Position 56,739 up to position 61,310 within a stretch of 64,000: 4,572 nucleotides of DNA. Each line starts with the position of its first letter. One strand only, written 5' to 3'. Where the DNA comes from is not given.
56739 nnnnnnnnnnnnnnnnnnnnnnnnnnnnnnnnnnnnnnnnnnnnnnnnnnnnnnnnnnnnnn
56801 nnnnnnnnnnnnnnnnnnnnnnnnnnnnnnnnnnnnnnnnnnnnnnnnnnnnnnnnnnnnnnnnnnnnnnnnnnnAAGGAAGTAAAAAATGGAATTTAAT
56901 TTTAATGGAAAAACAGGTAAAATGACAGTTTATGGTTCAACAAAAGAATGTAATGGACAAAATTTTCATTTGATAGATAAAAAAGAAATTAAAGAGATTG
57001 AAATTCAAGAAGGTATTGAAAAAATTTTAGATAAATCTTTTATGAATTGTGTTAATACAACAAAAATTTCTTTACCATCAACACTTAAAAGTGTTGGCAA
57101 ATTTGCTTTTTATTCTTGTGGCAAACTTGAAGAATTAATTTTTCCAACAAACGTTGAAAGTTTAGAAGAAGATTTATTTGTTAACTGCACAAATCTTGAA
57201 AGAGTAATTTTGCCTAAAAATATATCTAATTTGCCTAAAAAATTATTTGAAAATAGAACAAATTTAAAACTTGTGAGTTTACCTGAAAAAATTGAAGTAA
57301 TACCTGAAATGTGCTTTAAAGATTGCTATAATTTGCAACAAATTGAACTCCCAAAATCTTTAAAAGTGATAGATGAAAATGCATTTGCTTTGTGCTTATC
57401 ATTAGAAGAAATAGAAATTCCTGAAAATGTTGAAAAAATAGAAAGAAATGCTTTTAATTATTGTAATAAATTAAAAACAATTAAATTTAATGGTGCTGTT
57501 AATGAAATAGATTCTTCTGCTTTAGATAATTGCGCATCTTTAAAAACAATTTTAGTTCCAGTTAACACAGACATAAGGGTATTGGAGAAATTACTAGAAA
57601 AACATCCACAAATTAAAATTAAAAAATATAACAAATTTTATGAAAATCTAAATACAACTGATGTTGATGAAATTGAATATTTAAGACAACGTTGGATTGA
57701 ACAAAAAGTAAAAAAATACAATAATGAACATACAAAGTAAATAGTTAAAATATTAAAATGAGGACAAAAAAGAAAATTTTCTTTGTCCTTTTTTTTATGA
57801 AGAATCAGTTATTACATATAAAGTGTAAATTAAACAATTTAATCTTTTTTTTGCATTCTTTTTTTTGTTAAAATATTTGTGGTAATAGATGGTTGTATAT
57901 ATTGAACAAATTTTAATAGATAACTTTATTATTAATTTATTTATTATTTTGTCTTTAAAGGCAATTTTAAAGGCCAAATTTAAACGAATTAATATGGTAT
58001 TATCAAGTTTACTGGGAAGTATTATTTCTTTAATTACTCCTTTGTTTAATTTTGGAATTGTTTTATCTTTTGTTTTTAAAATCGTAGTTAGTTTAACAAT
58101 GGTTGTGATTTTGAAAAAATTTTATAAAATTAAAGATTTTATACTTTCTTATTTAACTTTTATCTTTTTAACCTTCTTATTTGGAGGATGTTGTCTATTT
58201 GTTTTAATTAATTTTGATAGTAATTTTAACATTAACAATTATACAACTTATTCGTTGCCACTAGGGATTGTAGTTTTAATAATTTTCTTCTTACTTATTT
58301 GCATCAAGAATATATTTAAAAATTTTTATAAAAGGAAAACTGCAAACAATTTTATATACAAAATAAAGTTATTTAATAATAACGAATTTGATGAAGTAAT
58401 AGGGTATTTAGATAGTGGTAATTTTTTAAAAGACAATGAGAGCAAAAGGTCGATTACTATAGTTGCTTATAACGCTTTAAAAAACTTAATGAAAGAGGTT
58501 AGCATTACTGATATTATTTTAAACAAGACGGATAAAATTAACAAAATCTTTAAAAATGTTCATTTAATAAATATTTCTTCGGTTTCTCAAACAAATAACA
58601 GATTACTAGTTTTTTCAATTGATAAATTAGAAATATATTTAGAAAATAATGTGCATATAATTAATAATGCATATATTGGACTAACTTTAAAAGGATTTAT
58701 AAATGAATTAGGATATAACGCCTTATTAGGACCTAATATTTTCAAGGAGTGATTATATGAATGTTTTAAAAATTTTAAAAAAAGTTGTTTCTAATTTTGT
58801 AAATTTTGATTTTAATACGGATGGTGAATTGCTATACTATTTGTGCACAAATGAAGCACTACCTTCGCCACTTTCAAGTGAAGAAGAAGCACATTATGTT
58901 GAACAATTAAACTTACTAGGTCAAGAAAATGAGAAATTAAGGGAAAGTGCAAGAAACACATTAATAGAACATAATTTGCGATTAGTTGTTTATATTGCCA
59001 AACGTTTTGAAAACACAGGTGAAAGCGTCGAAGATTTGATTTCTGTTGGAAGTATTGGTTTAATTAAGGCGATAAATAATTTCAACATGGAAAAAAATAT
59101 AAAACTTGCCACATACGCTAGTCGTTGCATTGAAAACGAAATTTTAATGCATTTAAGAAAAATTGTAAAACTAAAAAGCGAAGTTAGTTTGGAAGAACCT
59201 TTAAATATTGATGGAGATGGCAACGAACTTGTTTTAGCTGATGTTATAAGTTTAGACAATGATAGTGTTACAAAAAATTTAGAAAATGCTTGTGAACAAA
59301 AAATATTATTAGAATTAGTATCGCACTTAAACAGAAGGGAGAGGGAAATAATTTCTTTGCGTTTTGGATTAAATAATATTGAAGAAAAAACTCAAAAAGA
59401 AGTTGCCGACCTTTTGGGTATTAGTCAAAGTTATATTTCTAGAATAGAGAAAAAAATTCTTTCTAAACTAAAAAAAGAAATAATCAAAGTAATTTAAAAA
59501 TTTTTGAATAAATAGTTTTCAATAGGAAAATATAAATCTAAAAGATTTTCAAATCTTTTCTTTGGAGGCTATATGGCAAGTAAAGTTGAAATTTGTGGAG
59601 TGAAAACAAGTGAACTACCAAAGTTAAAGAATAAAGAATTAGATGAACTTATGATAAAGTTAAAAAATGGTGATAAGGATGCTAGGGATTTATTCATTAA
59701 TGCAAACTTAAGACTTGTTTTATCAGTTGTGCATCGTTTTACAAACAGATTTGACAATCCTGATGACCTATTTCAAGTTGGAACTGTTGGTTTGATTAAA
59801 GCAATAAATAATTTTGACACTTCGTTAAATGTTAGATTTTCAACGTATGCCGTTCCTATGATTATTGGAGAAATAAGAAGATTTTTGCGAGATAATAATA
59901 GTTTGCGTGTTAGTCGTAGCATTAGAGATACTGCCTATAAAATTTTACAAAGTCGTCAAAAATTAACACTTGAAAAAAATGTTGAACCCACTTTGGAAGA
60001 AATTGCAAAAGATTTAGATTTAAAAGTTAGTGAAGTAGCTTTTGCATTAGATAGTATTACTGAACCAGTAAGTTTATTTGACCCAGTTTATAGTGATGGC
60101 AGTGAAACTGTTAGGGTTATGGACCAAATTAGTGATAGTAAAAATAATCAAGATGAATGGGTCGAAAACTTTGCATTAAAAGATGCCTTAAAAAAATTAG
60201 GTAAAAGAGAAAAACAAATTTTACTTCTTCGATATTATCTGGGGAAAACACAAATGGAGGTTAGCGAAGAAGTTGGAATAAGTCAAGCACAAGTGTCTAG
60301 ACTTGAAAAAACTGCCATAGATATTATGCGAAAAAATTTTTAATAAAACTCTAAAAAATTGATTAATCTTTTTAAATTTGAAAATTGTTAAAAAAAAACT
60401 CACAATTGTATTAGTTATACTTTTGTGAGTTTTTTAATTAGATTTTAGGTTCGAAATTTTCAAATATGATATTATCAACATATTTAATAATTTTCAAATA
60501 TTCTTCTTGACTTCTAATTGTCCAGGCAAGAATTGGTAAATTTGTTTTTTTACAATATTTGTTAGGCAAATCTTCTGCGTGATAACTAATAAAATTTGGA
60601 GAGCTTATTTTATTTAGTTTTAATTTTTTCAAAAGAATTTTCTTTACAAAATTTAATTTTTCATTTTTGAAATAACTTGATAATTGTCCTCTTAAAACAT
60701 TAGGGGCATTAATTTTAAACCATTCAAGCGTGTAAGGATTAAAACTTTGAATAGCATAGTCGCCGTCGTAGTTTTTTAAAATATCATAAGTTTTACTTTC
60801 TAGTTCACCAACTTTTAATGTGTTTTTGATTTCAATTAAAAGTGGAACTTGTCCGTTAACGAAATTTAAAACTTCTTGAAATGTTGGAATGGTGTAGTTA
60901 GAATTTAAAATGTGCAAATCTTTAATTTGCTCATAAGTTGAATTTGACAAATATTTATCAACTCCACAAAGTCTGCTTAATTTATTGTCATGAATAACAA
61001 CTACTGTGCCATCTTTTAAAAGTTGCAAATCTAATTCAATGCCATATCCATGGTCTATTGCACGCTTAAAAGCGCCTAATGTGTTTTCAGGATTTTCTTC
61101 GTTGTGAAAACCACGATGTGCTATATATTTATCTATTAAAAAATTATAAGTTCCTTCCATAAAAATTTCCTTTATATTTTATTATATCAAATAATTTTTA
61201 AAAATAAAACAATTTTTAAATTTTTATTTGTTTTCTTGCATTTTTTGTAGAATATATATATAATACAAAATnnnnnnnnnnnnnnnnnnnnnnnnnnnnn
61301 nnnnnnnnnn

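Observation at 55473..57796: Tandem pair from a four-member family of LRR_5/BspA-type repeat proteins without signal peptides and with shared caps, between ftsZ and spoIIGA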

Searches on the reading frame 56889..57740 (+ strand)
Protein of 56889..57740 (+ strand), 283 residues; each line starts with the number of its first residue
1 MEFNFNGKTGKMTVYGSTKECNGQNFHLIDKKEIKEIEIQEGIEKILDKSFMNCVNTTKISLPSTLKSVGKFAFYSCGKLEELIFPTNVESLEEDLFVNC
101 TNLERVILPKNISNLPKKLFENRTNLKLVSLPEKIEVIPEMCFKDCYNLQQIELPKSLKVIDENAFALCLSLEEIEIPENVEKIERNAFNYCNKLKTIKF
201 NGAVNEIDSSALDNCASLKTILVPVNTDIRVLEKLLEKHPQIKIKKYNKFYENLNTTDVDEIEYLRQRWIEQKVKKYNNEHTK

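Call 4: search_protein_families(library=pfam, proteins=[window:56889-57740:+], max_evalue=0.01)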
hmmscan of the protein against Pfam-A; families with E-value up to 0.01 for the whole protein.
window:56889-57740:+ (283 aa): 2 families
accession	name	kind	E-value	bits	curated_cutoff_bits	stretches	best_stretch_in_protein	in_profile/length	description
PF13306.12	LRR_5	-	2.1e-56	189.7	27.7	2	115-226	3-111/127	BspA type Leucine rich repeat region (6 copies)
PF13855.12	LRR_8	-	2.5e-09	37.2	27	0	134-180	12-59/61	Leucine rich repeat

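Call 5: search_protein_families(library=ncbifam, proteins=[window:56889-57740:+], max_evalue=0.01)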
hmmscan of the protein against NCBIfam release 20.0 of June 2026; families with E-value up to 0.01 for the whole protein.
window:56889-57740:+ (283 aa): 2 families
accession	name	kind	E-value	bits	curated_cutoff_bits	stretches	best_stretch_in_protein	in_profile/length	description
NF047961.1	adhesin_HupY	equivalog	6.2e-19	67.6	1250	1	7-167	164-319/978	leucine-rich repeat adhesin HupY/LrrG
NF045861.1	glide_Gli349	exception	6.3e-08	29.7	1750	2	98-189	2674-2765/3169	gliding machinery surface structure protein Gli349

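Call 27: predict_structure(protein=window:56889-57740:+)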
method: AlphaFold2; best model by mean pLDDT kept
length: 283 residues; sequences in the alignment: 1
mean_pLDDT: 79.3   pTM: 0.72
mean pLDDT of the five models: 79.3, 77.3, 74.9, 69.2, 67.8
residues with pLDDT >= 90: 89; 70-90: 138; 50-70: 20; < 50: 36
segments of 3 or more residues with pLDDT < 50: 1-28, 252-257
pLDDT, mean of each block of 10 residues (from residue 1): 34 33 42 71 82 80 89 85 91 89 90 89 81 93 87 91 92 92 94 92 88 89 88 86 84 49 68 78 62
secondary structure, 60 per line:
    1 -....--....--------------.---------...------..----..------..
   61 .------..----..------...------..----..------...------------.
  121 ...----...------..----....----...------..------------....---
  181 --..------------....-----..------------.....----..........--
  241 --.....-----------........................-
elements in order: E2-5 E8-11 E36-38 E59-61 E82-84 E105-107 E120-123 E128-130 E143-146 E151-153 E174-177 E197-200 E220-224 H229-238 E243-247 H259-282

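Call 31: fold_search(model_id=the predicted structure, library=pdb)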
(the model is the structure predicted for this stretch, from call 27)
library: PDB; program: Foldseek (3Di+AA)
matches with E <= 10: 362; with E <= 0.001: 42
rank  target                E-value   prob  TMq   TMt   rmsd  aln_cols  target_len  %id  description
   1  4gt6                  7.7e-09  1.00  0.39  0.31   6.7       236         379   21  Crystal structure of a leucine rich cell surface protein (FAEPRAA2165_01021) from Faecalibacterium prausnitzii A2-165 at (released 2012-09-26)
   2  4cp6                  2.5e-07  1.00  0.41  0.32   8.1       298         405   20  The Crystal structure of Pneumococcal vaccine antigen PcpA (released 2015-02-25)
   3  4fs7                  2.7e-07  1.00  0.62  0.47   3.5       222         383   27  Crystal structure of a leucine-rich repeat protein (BACOVA_04585) from Bacteroides ovatus ATCC 8483 at 1.19 A resolution (released 2012-09-19)
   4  4h09_D                3.0e-07  1.00  0.53  0.40   1.3       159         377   31  Crystal structure of a leucine-rich repeat protein (EUBVEN_01088) from Eubacterium ventriosum ATCC 27560 at 2.50 A res (released 2012-10-10)
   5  4fd0                  1.1e-06  1.00  0.50  0.39  10.2       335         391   16  Crystal structure of a putative cell surface protein (BACCAC_03700) from Bacteroides caccae ATCC 43185 at 2.07 A resolut (released 2012-07-25)
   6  4fdw                  1.4e-06  1.00  0.47  0.37  10.0       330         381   16  Crystal structure of a putative cell surface protein (BACOVA_01565) from Bacteroides ovatus ATCC 8483 at 2.05 A resoluti (released 2012-07-25)
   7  4h09_A                1.8e-06  1.00  0.53  0.40   1.3       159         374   31  Crystal structure of a leucine-rich repeat protein (EUBVEN_01088) from Eubacterium ventriosum ATCC 27560 at 2.50 A res (released 2012-10-10)
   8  4h09_C                4.1e-06  1.00  0.51  0.39   1.9       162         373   30  Crystal structure of a leucine-rich repeat protein (EUBVEN_01088) from Eubacterium ventriosum ATCC 27560 at 2.50 A res (released 2012-10-10)
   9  4h09_B                4.7e-06  1.00  0.49  0.38   2.7       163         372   30  Crystal structure of a leucine-rich repeat protein (EUBVEN_01088) from Eubacterium ventriosum ATCC 27560 at 2.50 A res (released 2012-10-10)
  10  4h09_E                4.9e-06  1.00  0.52  0.40   1.4       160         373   31  Crystal structure of a leucine-rich repeat protein (EUBVEN_01088) from Eubacterium ventriosum ATCC 27560 at 2.50 A res (released 2012-10-10)
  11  6mlx_A                1.4e-05  1.00  0.53  0.69   3.0       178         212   25  Crystal structure of T. pallidum Leucine Rich Repeat protein (TpLRR) (released 2019-07-17)
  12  6mlx_C                2.1e-05  1.00  0.52  0.67   4.3       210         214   22  Crystal structure of T. pallidum Leucine Rich Repeat protein (TpLRR) (released 2019-07-17)
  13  6mlx_B                3.6e-05  1.00  0.48  0.61   6.4       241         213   20  Crystal structure of T. pallidum Leucine Rich Repeat protein (TpLRR) (released 2019-07-17)
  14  5o0l_B                8.9e-05  1.00  0.50  0.48   7.2       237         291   17  Deglycosylated Nogo Receptor with native disulfide structure 2 (released 2017-10-18)
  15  5o0o_G                9.8e-05  1.00  0.52  0.48   5.6       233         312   19  Deglycosylated Nogo Receptor with native disulfide structure 5 (released 2017-10-18)
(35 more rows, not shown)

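Call 41: search_protein_families(library=padloc, proteins=[window:56889-57740:+], max_evalue=0.01)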
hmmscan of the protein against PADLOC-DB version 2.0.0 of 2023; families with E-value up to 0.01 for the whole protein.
window:56889-57740:+ (283 aa): 0 families

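Call 42: search_protein_families(library=phrogs, proteins=[window:56889-57740:+], max_evalue=0.001)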
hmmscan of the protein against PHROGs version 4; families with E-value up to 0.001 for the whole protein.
window:56889-57740:+ (283 aa): 2 families
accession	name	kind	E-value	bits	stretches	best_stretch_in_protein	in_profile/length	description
phrog_35892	-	unknown function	3.2e-33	115.5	2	31-169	553-691/1181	-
phrog_18805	-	unknown function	8.6e-29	101.7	2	9-207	237-412/457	-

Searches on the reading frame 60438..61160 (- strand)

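Call 29: search_protein_families(library=pfam, proteins=[window:60438-61160:-], max_evalue=0.01)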
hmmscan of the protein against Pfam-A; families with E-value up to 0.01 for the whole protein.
window:60438-61160:- (240 aa): 1 family
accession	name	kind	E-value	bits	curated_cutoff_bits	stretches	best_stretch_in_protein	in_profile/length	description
PF03009.23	GDPD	-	3.8e-30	106.2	23.6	1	15-225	1-230/244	Glycerophosphoryl diester phosphodiesterase family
